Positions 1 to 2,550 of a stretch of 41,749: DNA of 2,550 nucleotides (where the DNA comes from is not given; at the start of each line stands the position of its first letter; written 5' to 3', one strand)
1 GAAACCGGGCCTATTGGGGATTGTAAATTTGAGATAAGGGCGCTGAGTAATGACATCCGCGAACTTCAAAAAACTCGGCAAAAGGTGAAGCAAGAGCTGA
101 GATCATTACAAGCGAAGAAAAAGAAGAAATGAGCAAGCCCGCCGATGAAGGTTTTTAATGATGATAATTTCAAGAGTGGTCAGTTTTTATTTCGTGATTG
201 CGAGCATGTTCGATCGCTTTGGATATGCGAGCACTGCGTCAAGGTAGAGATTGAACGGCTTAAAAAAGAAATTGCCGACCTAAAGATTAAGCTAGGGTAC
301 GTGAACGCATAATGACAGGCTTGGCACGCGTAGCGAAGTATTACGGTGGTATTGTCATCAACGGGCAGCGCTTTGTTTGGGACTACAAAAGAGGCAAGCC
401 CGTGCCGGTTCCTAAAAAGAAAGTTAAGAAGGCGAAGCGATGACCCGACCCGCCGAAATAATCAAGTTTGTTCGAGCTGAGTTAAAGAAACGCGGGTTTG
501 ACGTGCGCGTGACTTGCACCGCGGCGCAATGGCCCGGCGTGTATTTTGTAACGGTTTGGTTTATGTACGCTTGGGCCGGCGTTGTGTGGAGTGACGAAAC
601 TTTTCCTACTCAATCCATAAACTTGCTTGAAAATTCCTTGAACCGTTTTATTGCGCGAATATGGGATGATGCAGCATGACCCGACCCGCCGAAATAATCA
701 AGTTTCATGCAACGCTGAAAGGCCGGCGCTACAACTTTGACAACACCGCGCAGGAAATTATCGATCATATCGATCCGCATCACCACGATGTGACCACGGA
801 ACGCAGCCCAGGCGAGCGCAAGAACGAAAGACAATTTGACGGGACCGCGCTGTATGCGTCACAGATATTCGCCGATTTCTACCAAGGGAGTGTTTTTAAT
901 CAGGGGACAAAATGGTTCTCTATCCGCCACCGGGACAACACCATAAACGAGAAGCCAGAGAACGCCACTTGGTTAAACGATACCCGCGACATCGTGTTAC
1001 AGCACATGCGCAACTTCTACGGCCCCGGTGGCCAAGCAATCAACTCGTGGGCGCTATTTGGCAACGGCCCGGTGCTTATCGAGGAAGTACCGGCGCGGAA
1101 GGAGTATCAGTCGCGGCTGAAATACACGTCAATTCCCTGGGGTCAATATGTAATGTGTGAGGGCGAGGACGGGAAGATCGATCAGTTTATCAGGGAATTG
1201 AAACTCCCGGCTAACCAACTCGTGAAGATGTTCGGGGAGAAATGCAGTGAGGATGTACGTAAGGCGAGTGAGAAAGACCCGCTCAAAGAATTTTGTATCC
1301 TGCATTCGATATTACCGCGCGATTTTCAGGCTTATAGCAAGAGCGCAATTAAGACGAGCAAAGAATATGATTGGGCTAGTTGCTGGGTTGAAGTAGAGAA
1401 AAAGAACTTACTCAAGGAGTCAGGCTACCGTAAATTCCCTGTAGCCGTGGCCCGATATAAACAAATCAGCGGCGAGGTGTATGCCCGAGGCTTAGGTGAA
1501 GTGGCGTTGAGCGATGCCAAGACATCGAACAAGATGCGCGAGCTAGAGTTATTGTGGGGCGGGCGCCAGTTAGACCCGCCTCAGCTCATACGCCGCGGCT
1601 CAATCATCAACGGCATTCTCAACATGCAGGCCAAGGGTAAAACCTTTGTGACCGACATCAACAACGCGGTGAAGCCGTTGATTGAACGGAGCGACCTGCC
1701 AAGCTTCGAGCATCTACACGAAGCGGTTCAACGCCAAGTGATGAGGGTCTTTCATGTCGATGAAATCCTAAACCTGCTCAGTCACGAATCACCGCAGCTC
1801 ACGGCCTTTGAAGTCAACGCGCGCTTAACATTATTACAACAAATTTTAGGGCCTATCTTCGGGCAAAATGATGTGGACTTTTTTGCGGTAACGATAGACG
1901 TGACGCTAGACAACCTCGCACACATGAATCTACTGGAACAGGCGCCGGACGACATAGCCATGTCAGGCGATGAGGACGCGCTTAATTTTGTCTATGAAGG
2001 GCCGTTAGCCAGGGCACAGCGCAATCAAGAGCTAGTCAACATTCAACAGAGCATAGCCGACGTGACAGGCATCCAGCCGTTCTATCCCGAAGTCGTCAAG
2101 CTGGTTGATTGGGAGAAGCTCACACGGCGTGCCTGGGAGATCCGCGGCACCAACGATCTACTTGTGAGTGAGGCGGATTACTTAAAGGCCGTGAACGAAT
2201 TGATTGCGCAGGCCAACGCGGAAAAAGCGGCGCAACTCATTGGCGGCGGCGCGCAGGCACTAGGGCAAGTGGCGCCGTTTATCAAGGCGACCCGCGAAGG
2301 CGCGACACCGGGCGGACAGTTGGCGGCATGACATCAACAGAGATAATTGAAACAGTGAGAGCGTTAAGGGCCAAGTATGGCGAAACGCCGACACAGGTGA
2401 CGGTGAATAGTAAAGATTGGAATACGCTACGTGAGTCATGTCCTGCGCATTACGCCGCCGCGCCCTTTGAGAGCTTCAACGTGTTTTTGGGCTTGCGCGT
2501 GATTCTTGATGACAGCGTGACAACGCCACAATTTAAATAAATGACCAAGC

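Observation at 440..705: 30-bp exact direct repeat anchored on two start codons brackets a 79-aa ORF in front of the portal gene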

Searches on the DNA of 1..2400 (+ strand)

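Call 4: search_dna_similar(query=window:1-2400:+, collection=phages, mode=distant, max_rows=30)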
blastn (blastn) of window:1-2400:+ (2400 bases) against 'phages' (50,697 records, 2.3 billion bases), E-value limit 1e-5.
No match.
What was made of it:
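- Tried and rejected: blastn of 1-2400 against 50,697 GenBank phages: no match (call 4).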

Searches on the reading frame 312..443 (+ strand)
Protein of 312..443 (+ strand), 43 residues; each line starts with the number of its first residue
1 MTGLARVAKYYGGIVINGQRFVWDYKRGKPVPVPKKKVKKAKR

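Call 12: search_protein_families(library=pfam, proteins=[window:312-440:+], max_evalue=0.01)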
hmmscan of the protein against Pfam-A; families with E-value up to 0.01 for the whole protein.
window:312-440:+ (43 aa): 0 families

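Call 13: search_protein_families(library=phrogs, proteins=[window:312-440:+], max_evalue=0.01)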
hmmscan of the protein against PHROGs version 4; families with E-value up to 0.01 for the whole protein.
window:312-440:+ (43 aa): 0 families

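Call 56: find_encoding_contigs(protein=window:312-443:+, flank=1500, max_places=10)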
Protein window:312-443:+ (43 aa): 7 contigs read that carry it; 2 places shown.
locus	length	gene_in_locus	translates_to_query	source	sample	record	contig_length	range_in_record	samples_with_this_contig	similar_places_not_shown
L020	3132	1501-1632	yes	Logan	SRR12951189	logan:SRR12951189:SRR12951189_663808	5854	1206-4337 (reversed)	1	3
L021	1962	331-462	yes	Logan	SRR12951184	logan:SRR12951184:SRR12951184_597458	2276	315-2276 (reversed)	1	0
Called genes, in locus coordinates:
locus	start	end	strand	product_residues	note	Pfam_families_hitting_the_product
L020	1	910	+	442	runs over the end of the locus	-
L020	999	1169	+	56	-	-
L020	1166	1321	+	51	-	-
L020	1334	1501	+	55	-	-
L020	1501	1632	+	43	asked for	-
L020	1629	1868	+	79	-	-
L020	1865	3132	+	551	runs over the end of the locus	PF12236:Head-tail_con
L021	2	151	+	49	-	?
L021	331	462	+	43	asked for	-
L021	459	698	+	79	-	-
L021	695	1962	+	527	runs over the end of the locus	?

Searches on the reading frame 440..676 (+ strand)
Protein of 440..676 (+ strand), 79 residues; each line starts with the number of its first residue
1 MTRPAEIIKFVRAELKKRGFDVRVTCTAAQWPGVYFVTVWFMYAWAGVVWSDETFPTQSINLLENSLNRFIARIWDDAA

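Call 12: search_protein_families(library=pfam, proteins=[window:440-676:+], max_evalue=0.01)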
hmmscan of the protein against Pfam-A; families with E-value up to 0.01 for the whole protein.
window:440-676:+ (79 aa): 0 families

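Call 13: search_protein_families(library=phrogs, proteins=[window:440-676:+], max_evalue=0.01)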
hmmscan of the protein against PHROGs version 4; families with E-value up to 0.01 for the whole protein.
window:440-676:+ (79 aa): 0 families

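Call 15: find_homologous_proteins(query=window:440-676:+, max_evalue=1)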
Query window:440-676:+ (79 aa): 1 proteins with E <= 1 among 1 candidates.
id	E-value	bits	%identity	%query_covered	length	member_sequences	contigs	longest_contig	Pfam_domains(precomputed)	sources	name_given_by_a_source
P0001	7.2e-48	177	100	100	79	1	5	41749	-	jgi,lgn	jgi:hypothetical protein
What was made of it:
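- Tried and rejected: Word-indexed search with ORF79: only itself (call 15).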

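Call 20: find_encoding_contigs(protein=P0001, flank=3000, max_places=10)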
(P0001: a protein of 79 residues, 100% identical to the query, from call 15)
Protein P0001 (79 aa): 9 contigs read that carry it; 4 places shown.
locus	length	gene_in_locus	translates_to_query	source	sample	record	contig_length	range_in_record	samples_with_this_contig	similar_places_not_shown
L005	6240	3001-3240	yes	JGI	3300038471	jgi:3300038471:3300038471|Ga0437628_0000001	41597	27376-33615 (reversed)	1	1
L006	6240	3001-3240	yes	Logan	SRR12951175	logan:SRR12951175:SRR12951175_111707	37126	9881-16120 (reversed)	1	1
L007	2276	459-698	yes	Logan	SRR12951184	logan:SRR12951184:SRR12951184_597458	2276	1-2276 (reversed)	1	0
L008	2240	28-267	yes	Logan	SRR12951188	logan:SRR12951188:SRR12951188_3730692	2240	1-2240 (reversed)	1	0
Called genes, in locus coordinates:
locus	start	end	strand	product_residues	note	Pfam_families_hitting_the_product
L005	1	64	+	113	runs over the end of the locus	-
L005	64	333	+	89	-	-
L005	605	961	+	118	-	-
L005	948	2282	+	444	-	-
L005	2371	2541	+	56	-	-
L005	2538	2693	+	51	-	-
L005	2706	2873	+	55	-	-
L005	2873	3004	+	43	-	-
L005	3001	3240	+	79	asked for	-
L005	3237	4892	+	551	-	PF12236:Head-tail_con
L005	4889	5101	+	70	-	-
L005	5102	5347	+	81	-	-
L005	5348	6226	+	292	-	-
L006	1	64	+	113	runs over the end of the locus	-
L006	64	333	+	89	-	-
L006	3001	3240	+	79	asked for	-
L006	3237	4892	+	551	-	PF12236:Head-tail_con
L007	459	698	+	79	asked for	-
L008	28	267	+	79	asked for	-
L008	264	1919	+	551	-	PF12236:Head-tail_con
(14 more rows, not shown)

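Call 39: search_protein_representatives(protein=window:440-676:+)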
Query: 79 residues. Proteins with E-value up to 0.001 (for the whole library): 5; up to 1e-10: 2; up to 1e-30: 1. The best 5 are listed.
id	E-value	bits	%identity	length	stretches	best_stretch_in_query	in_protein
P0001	2.3e-48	177.3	100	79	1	1-79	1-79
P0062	4.8e-11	58.4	43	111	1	5-79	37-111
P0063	2.2e-08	49.9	41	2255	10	25-57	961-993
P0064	1.5e-04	37.6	43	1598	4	27-57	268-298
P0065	5.4e-04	35.9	28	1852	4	3-56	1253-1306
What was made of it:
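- Tried and rejected: The exhaustive HMMER search was needed to find the single homolog P0062 (call 39).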

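Call 41: find_encoding_contigs(protein=P0062, flank=6000, max_places=4)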
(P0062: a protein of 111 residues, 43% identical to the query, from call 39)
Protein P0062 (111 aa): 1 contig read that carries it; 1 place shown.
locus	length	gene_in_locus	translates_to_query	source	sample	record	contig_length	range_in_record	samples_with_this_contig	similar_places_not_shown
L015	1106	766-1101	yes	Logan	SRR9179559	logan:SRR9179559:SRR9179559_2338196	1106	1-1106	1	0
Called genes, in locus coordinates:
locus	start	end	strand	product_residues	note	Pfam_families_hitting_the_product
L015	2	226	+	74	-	?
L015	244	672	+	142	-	PF13455:MUG113 (weak)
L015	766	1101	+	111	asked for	-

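Call 74: predict_structure(alignment_id=A1)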
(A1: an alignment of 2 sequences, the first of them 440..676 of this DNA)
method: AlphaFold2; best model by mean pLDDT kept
length: 79 residues; sequences in the alignment: 2
mean_pLDDT: 87.2   pTM: 0.77
mean pLDDT of the five models: 87.2, 86.7, 85.6, 76.2, 55.2
residues with pLDDT >= 90: 39; 70-90: 37; 50-70: 2; < 50: 1
segments of 3 or more residues with pLDDT < 50: none
pLDDT, mean of each block of 10 residues (from residue 1): 83 94 92 90 88 80 90 81
secondary structure, 60 per line:
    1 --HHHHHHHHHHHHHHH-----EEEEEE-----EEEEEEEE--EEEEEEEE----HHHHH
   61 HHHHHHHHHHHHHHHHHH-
elements in order: H3-17 E23-28 E34-41 E44-51 H56-78
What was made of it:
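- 440..679 (+): ORF79: a chimeric small gene made of the portal's first 10 codons plus the body of a conserved small phage protein. The predicted fold is alpha-beta3-alpha. AlphaFold2 pLDDT 87, pTM 0.77 (call 74).
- On Transposable element (IS or MITE) with target-site duplication: ORF79 has no Pfam or PHROG hit and a small alpha-beta3-alpha fold (calls 12, 13, 74).
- ORF79 belongs to a family of its own with a predicted alpha-beta3-alpha fold (calls 39, 74).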

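Call 77: fold_search(model_id=the predicted structure, library=pdb)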
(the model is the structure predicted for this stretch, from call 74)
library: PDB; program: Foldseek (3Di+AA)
matches with E <= 10: 1013; with E <= 0.001: 0
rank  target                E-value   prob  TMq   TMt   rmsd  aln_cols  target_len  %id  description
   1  4y4o_1y               7.7e-02  0.80  0.42  0.37   5.1        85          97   18  Crystal structure of the Thermus thermophilus 70S ribosome with rRNA modifications and bound to protein Y (YfiA) at 2 (released 2015-03-18)
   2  4v8i_AY               9.9e-02  0.66  0.41  0.36   5.1        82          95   18  Crystal structure of YfiA bound to the 70S ribosome. (released 2014-07-09)
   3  4hei_A                1.1e-01  0.89  0.50  0.45   4.5        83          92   17  2A X-RAY STRUCTURE OF HPF from VIBRIO CHOLERAE (released 2012-10-24)
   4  8uu4_w                1.1e-01  0.82  0.47  0.39   4.9        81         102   14  Cryo-EM structure of the Listeria innocua 70S ribosome in complex with HPF (structure I-A) (released 2024-02-28)
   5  4v8i_CY               1.1e-01  0.72  0.42  0.38   5.0        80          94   19  Crystal structure of YfiA bound to the 70S ribosome. (released 2014-07-09)
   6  3vyy_B                1.2e-01  0.44  0.34  0.33   6.6        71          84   13  Structural insights into RISC assembly facilitated by dsRNA binding domains of human RNA helicase A (DHX9) (released 2013-02-13)
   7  9kby_A                1.3e-01  0.51  0.34  0.07   5.9        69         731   12  Cryo-EM structure of DCL4-Hairpin RNA complex (released 2026-02-18)
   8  4hei_B                1.4e-01  0.69  0.41  0.38   4.7        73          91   19  2A X-RAY STRUCTURE OF HPF from VIBRIO CHOLERAE (released 2012-10-24)
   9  3vyy_A                1.5e-01  0.41  0.35  0.33   6.7        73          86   12  Structural insights into RISC assembly facilitated by dsRNA binding domains of human RNA helicase A (DHX9) (released 2013-02-13)
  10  8uu7_w                1.6e-01  0.84  0.49  0.42   4.7        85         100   15  Cryo-EM structure of the Listeria innocua 70S ribosome in complex with HflXr, HPF, and E-site tRNA (structure II-B) (released 2024-02-28)
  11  7u66_G                1.6e-01  0.38  0.32  0.30   8.2        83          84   10  Structure of E. coli dGTPase bound to T7 bacteriophage protein Gp1.2 and dGTP (released 2022-08-31)
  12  3tqm_C                2.2e-01  0.60  0.44  0.39   5.5        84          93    8  Structure of an ribosomal subunit interface protein from Coxiella burnetii (released 2011-09-28)
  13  8wi7_w                2.3e-01  0.54  0.40  0.19   5.1        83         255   16  Cryo- EM structure of Mycobacterium smegmatis 70S ribosome, bS1 and RafH. (released 2024-02-28)
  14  4y4o_2y               2.3e-01  0.47  0.40  0.35   5.2        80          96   19  Crystal structure of the Thermus thermophilus 70S ribosome with rRNA modifications and bound to protein Y (YfiA) at 2 (released 2015-03-18)
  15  5njt_x                2.5e-01  0.57  0.44  0.37   5.0        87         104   18  Structure of the Bacillus subtilis hibernating 100S ribosome reveals the basis for 70S dimerization. (released 2017-06-14)
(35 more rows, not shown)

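Call 78: fold_search(model_id=the predicted structure, library=viral)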
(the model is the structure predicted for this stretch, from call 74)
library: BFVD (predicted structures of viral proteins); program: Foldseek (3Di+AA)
matches with E <= 10: 1623; with E <= 0.001: 0
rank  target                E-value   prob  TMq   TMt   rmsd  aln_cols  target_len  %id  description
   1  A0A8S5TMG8            1.1e-02  1.00  0.58  0.31   5.6        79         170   10  Uncharacterized protein [Podoviridae sp. cttot15]
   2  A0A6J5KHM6            2.0e-02  1.00  0.76  0.76   2.1        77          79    8  Uncharacterized protein [uncultured Caudovirales phage]
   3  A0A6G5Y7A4            2.0e-02  0.99  0.51  0.49   5.4        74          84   14  (no name in the UniProt tables at hand)
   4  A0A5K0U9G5            2.1e-02  0.84  0.34  0.15  11.7        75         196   16  Uncharacterized protein [Yasminevirus sp. GU-2018]
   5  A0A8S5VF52            2.9e-02  1.00  0.60  0.39   3.3        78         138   13  Uncharacterized protein [Myoviridae sp. ctai52]
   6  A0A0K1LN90            3.0e-02  0.97  0.46  0.48   5.1        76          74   12  Uncharacterized protein [Caulobacter phage Seuss]
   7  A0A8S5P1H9            3.4e-02  1.00  0.76  0.36   3.1        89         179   11  Uncharacterized protein [Myoviridae sp. ctLnO19]
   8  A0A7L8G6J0            4.1e-02  0.91  0.37  0.40   7.4        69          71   16  Uncharacterized protein [Achromobacter phage Mano]
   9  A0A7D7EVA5            4.7e-02  1.00  0.66  0.53   3.4        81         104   12  Uncharacterized protein [Pseudomonas phage Persinger]
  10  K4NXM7                4.7e-02  0.99  0.56  0.56   3.5        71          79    6  Uncharacterized protein [Stenotrophomonas phage IME15]
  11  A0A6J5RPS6            5.3e-02  0.98  0.53  0.54   3.6        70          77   13  Uncharacterized protein [uncultured Caudovirales phage]
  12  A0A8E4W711            5.6e-02  0.99  0.59  0.62   3.0        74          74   12  Putative amidohydrolase [Alteromonas phage vB_AmeP_R8W]
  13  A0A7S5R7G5            6.4e-02  0.99  0.51  0.62   3.1        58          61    9  (no name in the UniProt tables at hand)
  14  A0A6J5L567            6.4e-02  0.98  0.53  0.56   3.3        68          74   10  Uncharacterized protein [uncultured Caudovirales phage]
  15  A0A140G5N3            6.4e-02  0.89  0.37  0.36   3.3        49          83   16  (no name in the UniProt tables at hand)
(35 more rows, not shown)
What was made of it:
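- Tried and rejected: Function remains unknown (calls 77, 78).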
